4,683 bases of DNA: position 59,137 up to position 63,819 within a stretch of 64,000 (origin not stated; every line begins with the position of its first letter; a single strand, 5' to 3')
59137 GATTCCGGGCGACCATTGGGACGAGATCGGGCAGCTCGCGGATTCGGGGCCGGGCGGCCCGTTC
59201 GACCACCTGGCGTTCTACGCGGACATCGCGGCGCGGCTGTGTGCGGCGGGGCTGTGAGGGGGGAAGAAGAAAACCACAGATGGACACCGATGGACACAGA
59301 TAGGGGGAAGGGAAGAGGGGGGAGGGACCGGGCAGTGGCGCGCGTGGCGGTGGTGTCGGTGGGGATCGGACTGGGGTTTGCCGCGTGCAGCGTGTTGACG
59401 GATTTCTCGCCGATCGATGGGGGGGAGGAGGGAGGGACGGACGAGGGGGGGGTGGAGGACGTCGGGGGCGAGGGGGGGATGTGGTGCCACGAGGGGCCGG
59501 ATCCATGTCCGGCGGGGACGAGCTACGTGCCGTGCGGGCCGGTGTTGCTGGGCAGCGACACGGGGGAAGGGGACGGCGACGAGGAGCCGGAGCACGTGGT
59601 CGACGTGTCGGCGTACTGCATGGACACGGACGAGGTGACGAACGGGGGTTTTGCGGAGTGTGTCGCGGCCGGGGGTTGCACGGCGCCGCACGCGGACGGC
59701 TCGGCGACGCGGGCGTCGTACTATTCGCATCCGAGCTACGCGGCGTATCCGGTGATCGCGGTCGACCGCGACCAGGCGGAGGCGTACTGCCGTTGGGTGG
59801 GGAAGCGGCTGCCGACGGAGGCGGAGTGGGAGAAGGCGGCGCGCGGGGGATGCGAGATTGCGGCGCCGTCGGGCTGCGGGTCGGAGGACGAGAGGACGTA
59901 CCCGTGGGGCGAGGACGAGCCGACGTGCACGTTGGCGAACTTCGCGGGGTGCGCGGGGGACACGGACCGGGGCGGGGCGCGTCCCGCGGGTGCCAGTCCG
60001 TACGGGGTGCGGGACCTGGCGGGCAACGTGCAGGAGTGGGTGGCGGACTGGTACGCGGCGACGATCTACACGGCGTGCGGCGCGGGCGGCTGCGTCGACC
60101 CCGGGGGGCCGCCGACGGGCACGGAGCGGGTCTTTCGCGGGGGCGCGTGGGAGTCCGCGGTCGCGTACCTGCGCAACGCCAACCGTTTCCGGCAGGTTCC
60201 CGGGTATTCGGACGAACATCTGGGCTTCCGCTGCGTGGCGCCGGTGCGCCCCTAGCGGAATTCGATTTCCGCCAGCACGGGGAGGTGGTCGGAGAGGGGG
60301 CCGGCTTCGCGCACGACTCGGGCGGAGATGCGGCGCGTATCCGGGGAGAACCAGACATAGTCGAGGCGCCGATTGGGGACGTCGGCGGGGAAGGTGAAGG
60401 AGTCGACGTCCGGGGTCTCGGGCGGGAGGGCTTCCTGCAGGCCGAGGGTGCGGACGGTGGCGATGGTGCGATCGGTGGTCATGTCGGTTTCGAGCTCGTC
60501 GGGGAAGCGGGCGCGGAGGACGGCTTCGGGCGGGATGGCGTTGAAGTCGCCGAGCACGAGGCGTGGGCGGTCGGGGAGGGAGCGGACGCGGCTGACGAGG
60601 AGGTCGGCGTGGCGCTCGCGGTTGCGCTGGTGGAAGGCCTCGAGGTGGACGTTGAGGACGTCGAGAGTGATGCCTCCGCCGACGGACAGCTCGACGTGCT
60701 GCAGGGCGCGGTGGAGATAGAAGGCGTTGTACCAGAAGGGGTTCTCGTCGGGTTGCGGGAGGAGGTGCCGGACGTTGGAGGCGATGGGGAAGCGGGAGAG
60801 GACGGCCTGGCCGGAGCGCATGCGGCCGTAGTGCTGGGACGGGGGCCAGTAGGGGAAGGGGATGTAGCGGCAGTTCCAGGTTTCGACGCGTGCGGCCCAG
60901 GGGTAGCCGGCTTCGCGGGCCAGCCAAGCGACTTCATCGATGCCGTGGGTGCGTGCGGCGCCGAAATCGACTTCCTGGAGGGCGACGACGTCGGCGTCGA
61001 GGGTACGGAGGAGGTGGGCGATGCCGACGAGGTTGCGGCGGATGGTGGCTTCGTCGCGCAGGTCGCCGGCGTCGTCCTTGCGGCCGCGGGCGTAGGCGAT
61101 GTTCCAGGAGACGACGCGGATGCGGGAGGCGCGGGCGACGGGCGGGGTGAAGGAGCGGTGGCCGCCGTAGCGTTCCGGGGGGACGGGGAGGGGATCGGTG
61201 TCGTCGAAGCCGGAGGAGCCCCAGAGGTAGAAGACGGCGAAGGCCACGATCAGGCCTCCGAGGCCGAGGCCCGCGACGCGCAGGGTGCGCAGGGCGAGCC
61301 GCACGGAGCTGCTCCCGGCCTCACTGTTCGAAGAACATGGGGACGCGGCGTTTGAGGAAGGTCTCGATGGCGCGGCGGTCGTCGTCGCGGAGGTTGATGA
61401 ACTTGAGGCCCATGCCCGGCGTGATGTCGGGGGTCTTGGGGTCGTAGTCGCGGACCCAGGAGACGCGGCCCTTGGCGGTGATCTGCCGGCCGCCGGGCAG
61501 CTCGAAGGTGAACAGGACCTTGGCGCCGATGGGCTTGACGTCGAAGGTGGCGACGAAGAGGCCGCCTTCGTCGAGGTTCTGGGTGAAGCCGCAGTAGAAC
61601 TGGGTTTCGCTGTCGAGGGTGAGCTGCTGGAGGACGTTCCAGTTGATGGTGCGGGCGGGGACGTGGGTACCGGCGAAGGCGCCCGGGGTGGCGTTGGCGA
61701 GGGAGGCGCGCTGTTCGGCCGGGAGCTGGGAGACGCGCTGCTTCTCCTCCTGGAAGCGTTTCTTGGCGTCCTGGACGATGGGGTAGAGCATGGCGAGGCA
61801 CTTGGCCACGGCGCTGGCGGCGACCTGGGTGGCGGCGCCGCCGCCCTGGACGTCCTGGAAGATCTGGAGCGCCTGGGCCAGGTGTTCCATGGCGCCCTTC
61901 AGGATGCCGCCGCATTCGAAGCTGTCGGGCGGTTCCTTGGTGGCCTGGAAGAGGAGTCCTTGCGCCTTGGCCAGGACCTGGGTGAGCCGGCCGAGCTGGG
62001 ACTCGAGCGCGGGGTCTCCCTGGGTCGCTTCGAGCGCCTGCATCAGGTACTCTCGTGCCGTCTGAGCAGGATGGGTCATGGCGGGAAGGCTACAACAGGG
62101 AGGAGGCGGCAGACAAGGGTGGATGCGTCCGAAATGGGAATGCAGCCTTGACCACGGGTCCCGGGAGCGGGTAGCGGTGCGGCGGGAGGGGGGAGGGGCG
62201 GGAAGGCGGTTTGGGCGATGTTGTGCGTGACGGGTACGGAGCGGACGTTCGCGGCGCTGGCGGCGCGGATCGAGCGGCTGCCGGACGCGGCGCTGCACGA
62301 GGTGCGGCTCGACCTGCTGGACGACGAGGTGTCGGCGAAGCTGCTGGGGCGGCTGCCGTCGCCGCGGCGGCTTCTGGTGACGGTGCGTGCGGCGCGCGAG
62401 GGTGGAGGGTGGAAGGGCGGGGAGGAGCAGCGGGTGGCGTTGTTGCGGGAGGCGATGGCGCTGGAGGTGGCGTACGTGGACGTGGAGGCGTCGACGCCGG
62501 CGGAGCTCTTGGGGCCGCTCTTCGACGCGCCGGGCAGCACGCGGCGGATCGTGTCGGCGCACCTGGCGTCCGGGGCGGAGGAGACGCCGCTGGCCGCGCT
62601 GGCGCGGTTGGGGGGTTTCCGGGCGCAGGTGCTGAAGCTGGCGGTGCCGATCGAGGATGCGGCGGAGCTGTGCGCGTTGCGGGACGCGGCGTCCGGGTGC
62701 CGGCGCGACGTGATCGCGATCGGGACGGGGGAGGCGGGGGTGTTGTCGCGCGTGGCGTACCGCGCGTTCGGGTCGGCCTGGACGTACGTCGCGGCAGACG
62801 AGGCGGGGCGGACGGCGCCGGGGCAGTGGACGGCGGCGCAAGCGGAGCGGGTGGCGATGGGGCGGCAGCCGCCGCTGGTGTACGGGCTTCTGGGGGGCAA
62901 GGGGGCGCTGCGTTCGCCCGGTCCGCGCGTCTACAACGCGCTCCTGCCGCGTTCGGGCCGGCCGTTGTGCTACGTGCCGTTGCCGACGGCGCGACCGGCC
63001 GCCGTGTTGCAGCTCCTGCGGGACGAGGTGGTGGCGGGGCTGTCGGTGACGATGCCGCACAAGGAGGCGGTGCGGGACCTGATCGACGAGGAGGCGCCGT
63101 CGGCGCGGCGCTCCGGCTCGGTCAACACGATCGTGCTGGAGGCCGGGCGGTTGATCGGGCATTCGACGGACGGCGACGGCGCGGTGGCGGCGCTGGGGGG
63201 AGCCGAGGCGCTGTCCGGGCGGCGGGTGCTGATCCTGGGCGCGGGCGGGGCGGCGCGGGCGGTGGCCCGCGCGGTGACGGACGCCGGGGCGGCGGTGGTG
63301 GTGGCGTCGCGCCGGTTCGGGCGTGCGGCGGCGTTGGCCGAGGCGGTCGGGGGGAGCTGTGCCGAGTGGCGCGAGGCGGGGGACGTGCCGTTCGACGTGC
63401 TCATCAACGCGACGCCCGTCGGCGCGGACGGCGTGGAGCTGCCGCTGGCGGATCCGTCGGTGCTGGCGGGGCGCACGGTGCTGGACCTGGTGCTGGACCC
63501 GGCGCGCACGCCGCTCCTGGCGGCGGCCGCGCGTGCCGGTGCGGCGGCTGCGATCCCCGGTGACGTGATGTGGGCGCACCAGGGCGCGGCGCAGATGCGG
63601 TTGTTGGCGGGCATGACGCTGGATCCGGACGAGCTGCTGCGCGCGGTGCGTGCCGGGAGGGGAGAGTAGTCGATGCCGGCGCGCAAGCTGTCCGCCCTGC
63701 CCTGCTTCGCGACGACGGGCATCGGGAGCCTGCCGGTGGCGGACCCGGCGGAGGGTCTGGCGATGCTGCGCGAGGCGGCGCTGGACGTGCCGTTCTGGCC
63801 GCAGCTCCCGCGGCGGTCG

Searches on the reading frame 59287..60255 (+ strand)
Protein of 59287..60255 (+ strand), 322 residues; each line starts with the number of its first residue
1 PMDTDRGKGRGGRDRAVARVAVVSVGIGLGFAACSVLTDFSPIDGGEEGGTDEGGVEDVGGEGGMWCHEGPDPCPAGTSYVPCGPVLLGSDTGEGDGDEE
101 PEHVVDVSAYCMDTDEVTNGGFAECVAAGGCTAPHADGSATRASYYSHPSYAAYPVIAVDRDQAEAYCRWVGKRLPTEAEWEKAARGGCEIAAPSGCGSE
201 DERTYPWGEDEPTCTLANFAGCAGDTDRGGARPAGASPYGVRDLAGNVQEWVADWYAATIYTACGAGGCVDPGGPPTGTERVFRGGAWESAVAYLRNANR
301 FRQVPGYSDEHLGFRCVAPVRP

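Call 12: search_protein_families(library=pfam, proteins=[window:59287-60255:+], max_evalue=0.01)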
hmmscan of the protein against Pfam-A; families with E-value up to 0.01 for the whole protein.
window:59287-60255:+ (322 aa): 1 family
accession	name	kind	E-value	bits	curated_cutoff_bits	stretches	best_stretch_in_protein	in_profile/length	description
PF03781.23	FGE-sulfatase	-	1.6e-44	152.9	23.3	1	78-317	5-254/255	Sulfatase-modifying factor enzyme 1-like domain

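Call 60: search_solved_structures(query=window:59335-60255:+, max_evalue=0.001)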
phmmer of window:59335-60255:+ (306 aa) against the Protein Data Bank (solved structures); distinct sequences matched with E-value up to 0.001: 31.
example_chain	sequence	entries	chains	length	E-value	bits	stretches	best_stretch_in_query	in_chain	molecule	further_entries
2aft_X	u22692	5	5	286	1.7e-23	86.7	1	137-303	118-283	Sulfatase modifying factor 1 | Sulfatase-modifying factor 1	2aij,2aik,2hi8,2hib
31dc_A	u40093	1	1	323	4.2e-23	85.4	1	137-303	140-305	Formylglycine-generating enzyme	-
2afy_X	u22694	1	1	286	6.3e-23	84.8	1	137-303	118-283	Sulfatase modifying factor 1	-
2aii_X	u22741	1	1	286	8.8e-23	84.3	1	137-303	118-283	Sulfatase modifying factor 1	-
6s07_A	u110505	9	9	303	9.9e-23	84.2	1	136-302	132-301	Formylglycine-generating enzyme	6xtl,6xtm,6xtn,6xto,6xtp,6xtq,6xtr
1y1e_X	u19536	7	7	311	1.6e-22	83.5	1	137-303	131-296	C-alpha-formyglycine-generating enzyme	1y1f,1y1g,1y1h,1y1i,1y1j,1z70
6muj_A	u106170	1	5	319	1.8e-22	83.3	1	137-301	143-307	Formylglycine-generating enzyme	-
5ssy_A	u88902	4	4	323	2.1e-22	83.1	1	137-303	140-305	Formylglycine-generating enzyme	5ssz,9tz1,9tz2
5nxl_A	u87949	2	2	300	2.3e-22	83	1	136-302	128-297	Non-specific serine/threonine protein kinase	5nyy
2q17_A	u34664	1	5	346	2.9e-22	82.6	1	137-301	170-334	formylglycine generating enzyme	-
5ssx_A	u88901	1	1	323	6.3e-22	81.5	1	137-303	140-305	Formylglycine-generating enzyme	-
8aru_A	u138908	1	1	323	1.4e-21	80.4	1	137-303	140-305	Formylglycine-generating enzyme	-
9p6h_B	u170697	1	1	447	5.4e-20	75.2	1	126-302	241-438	Lipoprotein, putative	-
9mzu_A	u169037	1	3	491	7.3e-20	74.7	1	126-302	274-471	PorK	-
9ots_A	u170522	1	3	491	7.4e-20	74.7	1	126-302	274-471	Por secretion system protein porK/gldK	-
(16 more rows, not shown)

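Call 77: search_solved_structures(query=window:59335-60255:+, max_evalue=1e-22, show_alignments=2)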
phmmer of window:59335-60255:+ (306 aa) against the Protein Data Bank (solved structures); distinct sequences matched with E-value up to 1e-22: 5.
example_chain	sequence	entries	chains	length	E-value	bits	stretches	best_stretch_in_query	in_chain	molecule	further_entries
2aft_X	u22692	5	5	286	1.7e-23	86.7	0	137-303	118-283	Sulfatase modifying factor 1 | Sulfatase-modifying factor 1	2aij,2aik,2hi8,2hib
31dc_A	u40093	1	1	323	4.2e-23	85.4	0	137-303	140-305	Formylglycine-generating enzyme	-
2afy_X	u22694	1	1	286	6.3e-23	84.8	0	137-303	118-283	Sulfatase modifying factor 1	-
2aii_X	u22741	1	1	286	8.8e-23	84.3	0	137-303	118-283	Sulfatase modifying factor 1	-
6s07_A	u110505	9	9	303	9.9e-23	84.2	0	136-302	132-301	Formylglycine-generating enzyme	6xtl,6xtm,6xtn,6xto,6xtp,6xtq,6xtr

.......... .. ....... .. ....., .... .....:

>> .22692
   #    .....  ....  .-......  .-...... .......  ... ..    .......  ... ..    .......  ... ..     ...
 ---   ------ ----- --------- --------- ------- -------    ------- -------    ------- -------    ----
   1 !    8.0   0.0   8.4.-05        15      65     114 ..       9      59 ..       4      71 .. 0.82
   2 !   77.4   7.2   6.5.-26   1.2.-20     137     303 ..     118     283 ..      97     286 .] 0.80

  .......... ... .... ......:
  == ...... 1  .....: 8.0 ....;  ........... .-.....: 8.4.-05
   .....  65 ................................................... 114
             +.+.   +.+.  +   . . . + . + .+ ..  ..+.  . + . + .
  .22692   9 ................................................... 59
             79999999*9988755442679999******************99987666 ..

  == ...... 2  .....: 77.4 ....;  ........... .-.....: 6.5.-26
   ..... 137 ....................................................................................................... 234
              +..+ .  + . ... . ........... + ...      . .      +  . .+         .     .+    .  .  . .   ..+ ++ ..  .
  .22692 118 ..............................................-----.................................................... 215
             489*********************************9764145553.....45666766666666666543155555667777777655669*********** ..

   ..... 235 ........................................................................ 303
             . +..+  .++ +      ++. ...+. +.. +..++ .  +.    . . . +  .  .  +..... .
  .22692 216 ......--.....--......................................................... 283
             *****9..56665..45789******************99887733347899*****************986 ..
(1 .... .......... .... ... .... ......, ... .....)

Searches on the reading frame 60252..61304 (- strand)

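Call 12: search_protein_families(library=pfam, proteins=[window:60252-61304:-], max_evalue=0.01)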
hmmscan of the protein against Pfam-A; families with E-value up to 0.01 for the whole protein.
window:60252-61304:- (350 aa): 2 families
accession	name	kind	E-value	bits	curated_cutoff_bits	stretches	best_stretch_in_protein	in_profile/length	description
PF03372.29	Exo_endo_phos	-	1.7e-24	87.2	24.5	1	65-340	1-225/225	Endonuclease/Exonuclease/phosphatase family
PF23226.1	Exo_endo_phos_PGAP2IP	-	0.0021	17.8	27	0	96-186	27-100/239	PGAP2IP, C-terminal nuclease-like domain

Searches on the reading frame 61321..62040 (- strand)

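Call 12: search_protein_families(library=pfam, proteins=[window:61321-62040:-], max_evalue=0.01)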
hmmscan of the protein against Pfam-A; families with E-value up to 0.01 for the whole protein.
window:61321-62040:- (239 aa): 1 family
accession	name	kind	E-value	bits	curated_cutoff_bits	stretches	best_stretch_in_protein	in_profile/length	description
PF07238.19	PilZ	-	3.4e-08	34.2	22.5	1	141-230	15-101/102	PilZ domain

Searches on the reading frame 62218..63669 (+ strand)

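Call 12: search_protein_families(library=pfam, proteins=[window:62218-63669:+], max_evalue=0.01)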
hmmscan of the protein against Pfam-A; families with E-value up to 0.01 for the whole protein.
window:62218-63669:+ (483 aa): 8 families
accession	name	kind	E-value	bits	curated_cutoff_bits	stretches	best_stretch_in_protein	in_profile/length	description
PF01487.21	DHquinase_I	-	6.6e-33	115.2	22.2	1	3-211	1-228/230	Type I 3-dehydroquinase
PF08501.16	Shikimate_dh_N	-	4.1e-12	46.6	27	1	232-305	8-83/83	Shikimate dehydrogenase substrate binding domain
PF01488.26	Shikimate_DH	-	3.5e-06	27.6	24.3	1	330-384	8-63/138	Shikimate / quinate 5-dehydrogenase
PF03807.23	F420_oxidored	-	4.9e-05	24.3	21.6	1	337-383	2-50/94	NADP oxidoreductase coenzyme F420-dependent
PF07991.19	KARI_N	-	0.0031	17.5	20.6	1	332-389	2-59/165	Acetohydroxy acid isomeroreductase, NADPH-binding domain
PF13241.12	NAD_binding_7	-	0.0038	18.2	22.1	1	332-370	5-41/104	Putative NAD(P)-binding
PF02826.25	2-Hacid_dh_C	-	0.0065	16.3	25.1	0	331-369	33-71/178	D-isomer specific 2-hydroxyacid dehydrogenase, NAD binding domain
PF03435.24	Sacchrp_dh_NADP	-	0.0077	17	25.1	0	337-442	1-93/129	Saccharopine dehydrogenase NADP binding domain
